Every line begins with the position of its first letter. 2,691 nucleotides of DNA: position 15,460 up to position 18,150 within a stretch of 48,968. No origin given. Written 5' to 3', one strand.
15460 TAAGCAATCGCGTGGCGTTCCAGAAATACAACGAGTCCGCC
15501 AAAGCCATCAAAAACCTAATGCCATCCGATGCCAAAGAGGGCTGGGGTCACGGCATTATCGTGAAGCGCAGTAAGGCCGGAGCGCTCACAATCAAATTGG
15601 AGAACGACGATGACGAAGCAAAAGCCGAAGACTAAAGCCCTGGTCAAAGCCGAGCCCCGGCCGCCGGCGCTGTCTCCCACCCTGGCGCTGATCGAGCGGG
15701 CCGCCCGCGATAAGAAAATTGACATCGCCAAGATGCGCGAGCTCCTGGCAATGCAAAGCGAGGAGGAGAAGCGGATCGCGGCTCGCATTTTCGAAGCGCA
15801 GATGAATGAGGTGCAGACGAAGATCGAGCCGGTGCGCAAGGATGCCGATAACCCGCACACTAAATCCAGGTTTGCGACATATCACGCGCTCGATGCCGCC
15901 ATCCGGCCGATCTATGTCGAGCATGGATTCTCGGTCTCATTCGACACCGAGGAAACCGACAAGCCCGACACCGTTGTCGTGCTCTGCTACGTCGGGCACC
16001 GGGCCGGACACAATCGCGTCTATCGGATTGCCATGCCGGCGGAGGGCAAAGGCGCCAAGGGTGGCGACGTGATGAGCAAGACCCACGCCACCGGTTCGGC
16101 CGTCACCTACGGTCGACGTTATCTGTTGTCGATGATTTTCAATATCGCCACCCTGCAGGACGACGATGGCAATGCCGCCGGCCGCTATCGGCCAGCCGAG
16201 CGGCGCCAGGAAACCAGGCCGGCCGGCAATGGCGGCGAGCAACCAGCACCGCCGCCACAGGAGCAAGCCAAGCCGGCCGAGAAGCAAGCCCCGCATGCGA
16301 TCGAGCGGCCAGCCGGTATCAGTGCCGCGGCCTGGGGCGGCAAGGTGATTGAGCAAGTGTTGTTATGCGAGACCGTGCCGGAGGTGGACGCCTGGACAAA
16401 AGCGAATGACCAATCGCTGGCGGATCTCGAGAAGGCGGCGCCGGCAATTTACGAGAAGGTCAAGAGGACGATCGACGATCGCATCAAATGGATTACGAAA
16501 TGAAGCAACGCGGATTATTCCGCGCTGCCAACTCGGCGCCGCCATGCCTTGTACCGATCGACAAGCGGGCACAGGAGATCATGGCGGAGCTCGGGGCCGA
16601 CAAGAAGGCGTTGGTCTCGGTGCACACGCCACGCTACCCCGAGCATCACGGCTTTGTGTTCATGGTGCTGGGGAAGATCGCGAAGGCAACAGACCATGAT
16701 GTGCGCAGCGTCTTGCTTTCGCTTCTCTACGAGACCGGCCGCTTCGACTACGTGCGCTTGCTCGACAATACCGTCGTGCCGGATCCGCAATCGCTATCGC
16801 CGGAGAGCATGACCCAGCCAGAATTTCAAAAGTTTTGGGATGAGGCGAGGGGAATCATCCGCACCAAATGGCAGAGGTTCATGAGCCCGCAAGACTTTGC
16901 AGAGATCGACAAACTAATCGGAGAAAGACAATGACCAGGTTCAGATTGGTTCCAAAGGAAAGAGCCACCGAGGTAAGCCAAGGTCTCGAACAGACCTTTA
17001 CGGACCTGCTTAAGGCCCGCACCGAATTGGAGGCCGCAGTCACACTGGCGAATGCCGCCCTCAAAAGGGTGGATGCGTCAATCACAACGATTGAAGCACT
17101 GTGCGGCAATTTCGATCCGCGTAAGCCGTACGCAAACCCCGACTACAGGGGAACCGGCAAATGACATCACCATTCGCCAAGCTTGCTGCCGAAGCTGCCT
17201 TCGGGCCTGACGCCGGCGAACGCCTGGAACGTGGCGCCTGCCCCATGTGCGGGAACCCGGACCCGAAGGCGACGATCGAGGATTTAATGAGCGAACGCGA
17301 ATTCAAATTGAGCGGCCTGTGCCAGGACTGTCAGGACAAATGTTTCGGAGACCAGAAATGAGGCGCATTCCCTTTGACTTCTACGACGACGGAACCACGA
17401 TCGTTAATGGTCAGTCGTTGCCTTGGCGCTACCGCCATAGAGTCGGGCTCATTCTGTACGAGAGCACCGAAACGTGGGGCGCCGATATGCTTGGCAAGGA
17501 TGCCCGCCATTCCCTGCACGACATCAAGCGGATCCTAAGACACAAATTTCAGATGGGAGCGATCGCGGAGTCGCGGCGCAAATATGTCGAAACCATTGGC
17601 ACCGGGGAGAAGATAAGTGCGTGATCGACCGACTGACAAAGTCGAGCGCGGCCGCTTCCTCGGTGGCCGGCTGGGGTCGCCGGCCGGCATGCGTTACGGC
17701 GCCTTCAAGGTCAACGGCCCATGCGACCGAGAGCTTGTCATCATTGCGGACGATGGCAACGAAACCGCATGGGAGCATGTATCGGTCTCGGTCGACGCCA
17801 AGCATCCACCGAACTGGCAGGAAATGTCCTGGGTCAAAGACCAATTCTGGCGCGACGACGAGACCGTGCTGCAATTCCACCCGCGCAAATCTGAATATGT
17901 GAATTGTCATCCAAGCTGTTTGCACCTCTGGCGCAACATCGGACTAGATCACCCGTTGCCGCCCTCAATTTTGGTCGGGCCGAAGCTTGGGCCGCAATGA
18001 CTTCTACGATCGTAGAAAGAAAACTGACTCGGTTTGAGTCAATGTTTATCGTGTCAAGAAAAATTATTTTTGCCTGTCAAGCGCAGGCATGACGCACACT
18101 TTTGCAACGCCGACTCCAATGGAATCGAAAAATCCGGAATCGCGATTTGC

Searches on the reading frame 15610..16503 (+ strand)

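Call 21: search_protein_families(library=phrogs, proteins=[window:15610-16503:+], max_evalue=0.001)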
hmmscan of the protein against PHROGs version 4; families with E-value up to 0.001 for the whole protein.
window:15610-16503:+ (297 aa): 3 families
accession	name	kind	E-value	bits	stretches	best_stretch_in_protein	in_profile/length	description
phrog_155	-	DNA, RNA and nucleotide metabolism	1.2e-43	150.9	1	12-293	19-269/308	Erf-like ssDNA annealing protein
phrog_2324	-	DNA, RNA and nucleotide metabolism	9.2e-23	81.8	1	60-217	11-156/193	Erf-like ssDNA annealing protein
phrog_10003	-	other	3.5e-05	24.4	1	158-189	139-170/297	recombinase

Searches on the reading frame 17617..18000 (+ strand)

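Call 76: search_protein_families(library=pfam, proteins=[window:17617-18000:+], max_evalue=0.001)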
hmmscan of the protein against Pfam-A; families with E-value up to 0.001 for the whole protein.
window:17617-18000:+ (127 aa): 1 family
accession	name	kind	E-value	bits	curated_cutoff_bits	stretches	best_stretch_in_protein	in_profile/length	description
PF24746.1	DUF7694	-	4.5e-23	81.3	27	1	43-107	2-64/66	Domain of unknown function (DUF7694)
